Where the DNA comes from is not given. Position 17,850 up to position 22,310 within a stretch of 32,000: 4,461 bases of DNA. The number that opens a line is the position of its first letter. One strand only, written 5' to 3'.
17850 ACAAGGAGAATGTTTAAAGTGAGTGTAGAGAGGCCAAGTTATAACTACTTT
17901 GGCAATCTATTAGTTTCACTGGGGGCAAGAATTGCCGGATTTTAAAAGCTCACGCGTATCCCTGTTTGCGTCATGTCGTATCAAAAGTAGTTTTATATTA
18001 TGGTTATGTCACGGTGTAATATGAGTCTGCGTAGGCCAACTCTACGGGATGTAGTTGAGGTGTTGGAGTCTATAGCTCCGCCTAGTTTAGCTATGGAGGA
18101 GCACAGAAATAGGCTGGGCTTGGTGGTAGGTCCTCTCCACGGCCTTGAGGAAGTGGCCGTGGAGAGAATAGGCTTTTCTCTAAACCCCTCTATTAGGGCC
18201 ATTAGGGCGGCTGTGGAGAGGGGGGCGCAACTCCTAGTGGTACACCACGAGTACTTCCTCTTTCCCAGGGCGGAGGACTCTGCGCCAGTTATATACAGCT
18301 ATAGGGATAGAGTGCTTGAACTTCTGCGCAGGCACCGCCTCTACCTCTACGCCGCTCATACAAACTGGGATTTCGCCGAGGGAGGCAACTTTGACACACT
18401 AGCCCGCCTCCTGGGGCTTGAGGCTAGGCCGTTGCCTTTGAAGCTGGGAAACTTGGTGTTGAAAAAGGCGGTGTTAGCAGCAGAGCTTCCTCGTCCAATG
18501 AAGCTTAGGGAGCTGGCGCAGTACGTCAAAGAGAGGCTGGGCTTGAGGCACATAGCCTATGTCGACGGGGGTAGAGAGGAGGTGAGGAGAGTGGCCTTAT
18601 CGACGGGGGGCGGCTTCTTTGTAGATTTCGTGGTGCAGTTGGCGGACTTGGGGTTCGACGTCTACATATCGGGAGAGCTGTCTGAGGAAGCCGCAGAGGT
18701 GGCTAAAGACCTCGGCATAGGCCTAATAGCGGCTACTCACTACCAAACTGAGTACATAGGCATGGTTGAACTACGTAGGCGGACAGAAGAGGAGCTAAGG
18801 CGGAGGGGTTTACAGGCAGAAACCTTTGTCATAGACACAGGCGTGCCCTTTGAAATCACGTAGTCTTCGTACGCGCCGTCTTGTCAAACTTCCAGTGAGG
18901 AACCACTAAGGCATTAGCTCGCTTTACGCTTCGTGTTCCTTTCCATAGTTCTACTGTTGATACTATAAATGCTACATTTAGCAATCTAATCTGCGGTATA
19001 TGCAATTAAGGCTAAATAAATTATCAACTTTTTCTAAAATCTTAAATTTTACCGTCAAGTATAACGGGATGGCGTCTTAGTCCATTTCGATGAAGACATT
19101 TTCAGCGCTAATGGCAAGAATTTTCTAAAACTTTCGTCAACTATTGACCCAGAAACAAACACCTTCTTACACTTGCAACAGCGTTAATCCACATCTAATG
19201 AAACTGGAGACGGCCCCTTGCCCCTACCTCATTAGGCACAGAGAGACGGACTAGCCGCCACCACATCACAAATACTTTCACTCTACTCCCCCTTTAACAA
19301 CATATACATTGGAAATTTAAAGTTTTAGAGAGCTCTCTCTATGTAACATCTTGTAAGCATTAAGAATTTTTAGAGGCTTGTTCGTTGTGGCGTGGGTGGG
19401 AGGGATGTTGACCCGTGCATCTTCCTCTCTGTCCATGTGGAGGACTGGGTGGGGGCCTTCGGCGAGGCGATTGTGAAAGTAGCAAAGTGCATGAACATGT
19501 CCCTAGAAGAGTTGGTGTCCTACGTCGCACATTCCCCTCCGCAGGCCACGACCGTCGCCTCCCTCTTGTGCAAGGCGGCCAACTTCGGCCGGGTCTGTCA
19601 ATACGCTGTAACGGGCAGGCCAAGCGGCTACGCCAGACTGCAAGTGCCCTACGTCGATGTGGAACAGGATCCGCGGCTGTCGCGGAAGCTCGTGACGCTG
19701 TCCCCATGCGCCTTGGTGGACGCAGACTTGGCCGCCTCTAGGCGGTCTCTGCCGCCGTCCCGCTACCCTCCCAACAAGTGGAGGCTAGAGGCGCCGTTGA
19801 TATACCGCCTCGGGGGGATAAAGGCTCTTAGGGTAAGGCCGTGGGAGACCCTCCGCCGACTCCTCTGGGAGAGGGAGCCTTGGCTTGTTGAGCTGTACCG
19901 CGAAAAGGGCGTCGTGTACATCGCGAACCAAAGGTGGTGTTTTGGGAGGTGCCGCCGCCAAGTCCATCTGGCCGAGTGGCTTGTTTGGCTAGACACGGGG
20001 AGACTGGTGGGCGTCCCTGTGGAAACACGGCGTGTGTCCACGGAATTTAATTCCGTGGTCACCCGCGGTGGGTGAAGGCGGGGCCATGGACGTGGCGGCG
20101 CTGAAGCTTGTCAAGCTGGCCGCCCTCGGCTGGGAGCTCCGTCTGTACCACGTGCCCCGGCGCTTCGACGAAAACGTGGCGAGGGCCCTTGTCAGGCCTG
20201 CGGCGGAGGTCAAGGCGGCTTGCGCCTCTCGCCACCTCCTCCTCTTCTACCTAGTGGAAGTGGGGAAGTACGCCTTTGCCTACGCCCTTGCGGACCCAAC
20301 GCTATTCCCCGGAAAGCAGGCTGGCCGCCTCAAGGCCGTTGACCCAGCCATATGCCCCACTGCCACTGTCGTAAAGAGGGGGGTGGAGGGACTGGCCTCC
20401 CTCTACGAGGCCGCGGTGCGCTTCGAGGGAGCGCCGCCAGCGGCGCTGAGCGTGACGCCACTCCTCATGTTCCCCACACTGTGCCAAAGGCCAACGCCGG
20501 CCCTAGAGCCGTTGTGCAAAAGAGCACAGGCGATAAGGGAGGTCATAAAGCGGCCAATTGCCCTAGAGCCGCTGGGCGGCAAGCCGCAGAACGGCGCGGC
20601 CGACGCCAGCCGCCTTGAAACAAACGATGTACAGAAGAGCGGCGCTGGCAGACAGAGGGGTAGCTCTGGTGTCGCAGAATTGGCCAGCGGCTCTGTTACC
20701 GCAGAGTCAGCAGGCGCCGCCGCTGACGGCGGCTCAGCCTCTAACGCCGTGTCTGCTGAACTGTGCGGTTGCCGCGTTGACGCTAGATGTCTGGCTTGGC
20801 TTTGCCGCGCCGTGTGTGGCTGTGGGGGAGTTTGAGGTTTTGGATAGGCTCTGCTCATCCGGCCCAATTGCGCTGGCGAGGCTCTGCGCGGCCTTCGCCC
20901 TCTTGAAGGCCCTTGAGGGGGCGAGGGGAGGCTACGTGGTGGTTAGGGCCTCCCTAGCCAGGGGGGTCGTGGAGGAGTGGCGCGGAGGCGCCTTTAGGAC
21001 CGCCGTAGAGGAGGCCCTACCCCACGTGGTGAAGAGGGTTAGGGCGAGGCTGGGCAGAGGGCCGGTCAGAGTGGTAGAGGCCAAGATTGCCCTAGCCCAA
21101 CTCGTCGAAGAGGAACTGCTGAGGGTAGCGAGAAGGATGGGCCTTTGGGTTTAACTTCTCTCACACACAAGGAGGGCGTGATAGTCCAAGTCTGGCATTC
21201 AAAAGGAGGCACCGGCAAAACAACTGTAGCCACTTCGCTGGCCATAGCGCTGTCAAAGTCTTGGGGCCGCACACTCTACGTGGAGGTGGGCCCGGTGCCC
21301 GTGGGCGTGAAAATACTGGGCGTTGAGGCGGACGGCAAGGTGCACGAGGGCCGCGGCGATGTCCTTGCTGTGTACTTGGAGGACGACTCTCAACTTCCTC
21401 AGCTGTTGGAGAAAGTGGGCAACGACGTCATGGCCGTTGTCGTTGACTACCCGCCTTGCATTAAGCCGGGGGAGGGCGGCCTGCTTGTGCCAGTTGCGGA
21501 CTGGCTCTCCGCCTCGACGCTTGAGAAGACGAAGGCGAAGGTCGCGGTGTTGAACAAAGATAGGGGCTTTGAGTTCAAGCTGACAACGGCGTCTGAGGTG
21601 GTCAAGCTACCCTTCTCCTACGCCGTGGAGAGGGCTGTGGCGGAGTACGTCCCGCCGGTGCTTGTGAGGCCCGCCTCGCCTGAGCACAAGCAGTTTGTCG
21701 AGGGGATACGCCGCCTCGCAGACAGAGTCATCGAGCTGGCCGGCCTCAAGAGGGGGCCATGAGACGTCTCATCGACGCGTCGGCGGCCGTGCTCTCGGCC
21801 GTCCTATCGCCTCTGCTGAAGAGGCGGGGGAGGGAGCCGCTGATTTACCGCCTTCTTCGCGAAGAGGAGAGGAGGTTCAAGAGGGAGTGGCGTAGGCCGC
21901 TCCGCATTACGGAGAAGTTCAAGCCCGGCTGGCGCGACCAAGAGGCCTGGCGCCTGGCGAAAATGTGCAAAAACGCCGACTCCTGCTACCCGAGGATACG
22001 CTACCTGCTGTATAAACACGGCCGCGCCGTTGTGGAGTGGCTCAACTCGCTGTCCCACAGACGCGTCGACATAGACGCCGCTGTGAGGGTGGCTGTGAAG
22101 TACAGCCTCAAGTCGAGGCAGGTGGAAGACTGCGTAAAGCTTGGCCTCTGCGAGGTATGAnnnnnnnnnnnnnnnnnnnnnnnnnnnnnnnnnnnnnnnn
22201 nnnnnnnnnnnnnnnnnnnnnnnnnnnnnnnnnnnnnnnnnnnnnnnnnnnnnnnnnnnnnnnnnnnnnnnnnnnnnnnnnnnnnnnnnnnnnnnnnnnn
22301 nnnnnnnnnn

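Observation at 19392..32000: Plus-strand-only cluster that looks like an archaeal conjugation / DNA-import (T4SS-related, Ced/Ted-type) machine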

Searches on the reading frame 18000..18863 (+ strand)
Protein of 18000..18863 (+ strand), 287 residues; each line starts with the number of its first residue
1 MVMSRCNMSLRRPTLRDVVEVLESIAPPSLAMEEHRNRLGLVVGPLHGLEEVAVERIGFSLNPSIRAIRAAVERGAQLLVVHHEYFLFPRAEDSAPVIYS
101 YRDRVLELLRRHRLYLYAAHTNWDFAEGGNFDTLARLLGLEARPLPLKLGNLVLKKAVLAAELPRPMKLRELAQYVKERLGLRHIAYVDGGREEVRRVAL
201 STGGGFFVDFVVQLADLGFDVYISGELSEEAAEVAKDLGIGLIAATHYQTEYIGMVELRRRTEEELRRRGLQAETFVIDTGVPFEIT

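Call 6: search_protein_families(library=pfam, max_evalue=0.1, proteins=[window:18000-18863:+])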
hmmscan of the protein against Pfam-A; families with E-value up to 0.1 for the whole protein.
window:18000-18863:+ (287 aa): 2 families
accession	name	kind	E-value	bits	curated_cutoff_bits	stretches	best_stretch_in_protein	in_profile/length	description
PF01784.24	DUF34_NIF3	-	3.8e-48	164.8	23.4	1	14-279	2-251/256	Duf34/NIF3 (NGG1p interacting factor 3)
PF01261.30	AP_endonuc_2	-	0.007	16.5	31.1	1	64-234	70-239/249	Xylose isomerase-like TIM barrel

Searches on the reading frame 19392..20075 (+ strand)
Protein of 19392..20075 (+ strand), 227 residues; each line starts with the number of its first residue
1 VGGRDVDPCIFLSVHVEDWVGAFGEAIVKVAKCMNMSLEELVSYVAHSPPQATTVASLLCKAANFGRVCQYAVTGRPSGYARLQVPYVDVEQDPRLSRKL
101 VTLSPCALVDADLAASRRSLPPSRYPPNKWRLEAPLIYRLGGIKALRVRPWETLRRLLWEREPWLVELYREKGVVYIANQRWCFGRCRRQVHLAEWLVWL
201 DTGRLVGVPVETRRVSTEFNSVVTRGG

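Call 5: search_protein_families(library=pfam, max_evalue=0.1, proteins=[window:19392-20075:+])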
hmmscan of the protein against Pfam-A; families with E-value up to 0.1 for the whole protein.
window:19392-20075:+ (227 aa): 0 families

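Call 36: search_protein_families(library=phrogs, max_evalue=0.01, proteins=[window:19392-20075:+])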
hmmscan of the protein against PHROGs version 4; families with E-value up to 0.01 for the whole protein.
window:19392-20075:+ (227 aa): 0 families

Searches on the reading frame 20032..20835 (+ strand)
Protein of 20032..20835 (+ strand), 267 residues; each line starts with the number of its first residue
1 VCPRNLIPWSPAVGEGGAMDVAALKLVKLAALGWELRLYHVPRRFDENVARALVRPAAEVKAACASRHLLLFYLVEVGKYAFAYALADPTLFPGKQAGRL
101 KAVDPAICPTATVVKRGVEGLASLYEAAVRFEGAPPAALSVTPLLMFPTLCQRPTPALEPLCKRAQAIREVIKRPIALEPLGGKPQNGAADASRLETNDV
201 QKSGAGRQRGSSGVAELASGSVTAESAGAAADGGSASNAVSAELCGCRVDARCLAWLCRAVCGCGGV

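Call 5: search_protein_families(library=pfam, max_evalue=0.1, proteins=[window:20032-20835:+])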
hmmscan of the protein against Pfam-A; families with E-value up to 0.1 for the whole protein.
window:20032-20835:+ (267 aa): 0 families

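Call 36: search_protein_families(library=phrogs, max_evalue=0.01, proteins=[window:20032-20835:+])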
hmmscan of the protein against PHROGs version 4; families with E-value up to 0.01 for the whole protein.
window:20032-20835:+ (267 aa): 0 families

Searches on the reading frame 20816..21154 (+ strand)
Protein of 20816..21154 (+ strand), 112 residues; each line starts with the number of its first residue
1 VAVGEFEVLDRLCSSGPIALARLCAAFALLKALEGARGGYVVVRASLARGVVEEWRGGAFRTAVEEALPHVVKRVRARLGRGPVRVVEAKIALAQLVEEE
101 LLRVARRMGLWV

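Call 61: search_protein_families(library=pfam, max_evalue=1, proteins=[window:20816-21154:+])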
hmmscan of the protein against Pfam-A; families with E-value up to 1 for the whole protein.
window:20816-21154:+ (112 aa): 2 families
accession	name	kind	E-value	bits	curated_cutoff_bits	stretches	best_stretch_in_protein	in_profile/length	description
PF09509.15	Hypoth_Ymh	-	0.11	12.8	25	1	46-81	6-41/119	Protein of unknown function (Hypoth_ymh)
PF19815.4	DUF6298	-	0.29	10.4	28.1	1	51-111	124-182/487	Family of unknown function (DUF6298)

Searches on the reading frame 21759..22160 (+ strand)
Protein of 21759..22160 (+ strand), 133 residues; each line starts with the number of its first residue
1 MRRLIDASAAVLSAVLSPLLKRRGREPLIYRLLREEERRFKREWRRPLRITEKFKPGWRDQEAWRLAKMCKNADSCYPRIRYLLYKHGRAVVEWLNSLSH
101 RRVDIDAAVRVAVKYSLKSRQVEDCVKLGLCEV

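Call 5: search_protein_families(library=pfam, max_evalue=0.1, proteins=[window:21759-22160:+])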
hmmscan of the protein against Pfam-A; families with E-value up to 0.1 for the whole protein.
window:21759-22160:+ (133 aa): 0 families

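Call 22: search_protein_families(library=ncbifam, max_evalue=0.01, proteins=[window:21759-22160:+])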
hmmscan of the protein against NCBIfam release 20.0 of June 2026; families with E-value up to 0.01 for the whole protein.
window:21759-22160:+ (133 aa): 0 families

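Call 36: search_protein_families(library=phrogs, max_evalue=0.01, proteins=[window:21759-22160:+])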
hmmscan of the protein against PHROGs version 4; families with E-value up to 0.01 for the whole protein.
window:21759-22160:+ (133 aa): 0 families

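Call 61: search_protein_families(library=pfam, max_evalue=1, proteins=[window:21759-22160:+])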
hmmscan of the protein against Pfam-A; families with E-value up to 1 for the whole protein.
window:21759-22160:+ (133 aa): 0 families
